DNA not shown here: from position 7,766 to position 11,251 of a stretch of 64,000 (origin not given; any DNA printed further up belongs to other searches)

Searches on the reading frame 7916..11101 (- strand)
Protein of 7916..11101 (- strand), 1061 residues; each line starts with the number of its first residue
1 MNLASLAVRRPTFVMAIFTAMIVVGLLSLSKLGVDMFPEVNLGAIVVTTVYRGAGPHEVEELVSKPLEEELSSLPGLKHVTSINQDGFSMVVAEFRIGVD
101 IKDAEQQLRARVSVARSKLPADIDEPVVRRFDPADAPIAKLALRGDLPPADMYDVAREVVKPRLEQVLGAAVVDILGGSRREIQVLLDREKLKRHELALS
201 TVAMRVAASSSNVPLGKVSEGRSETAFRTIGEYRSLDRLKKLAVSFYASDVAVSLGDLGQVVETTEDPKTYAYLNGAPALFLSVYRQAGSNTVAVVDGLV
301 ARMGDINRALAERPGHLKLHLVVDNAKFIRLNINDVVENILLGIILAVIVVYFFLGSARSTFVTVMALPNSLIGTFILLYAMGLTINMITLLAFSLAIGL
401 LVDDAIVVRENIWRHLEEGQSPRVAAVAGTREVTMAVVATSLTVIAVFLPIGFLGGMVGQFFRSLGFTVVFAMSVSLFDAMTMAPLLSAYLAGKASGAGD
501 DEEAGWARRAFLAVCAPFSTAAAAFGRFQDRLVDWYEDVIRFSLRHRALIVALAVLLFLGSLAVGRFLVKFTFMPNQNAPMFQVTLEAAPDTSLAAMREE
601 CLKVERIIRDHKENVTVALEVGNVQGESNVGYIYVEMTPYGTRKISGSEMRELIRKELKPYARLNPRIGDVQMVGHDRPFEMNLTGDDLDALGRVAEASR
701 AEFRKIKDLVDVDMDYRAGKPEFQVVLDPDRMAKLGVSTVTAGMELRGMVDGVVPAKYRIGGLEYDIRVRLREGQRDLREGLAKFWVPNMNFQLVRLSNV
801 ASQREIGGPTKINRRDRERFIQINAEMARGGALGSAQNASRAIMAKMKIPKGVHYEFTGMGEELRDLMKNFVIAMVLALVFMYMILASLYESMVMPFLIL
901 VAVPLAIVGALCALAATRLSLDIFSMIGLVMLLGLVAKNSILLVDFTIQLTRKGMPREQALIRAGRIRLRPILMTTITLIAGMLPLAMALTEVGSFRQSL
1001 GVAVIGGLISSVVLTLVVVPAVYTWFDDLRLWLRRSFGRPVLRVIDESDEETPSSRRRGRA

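Call 61: search_protein_families(library=pfam, proteins=[window:7916-11101:-], max_evalue=0.0001)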
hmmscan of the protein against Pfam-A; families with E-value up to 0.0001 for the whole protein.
window:7916-11101:- (1061 aa): 2 families
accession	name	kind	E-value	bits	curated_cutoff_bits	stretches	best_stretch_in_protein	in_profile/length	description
PF00873.25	ACR_tran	-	1.1e-236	788.5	28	1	4-1026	2-1020/1021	AcrB/AcrD/AcrF family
PF03176.21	MMPL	-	2.4e-10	40.3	20.5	1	837-1026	107-302/333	MMPL family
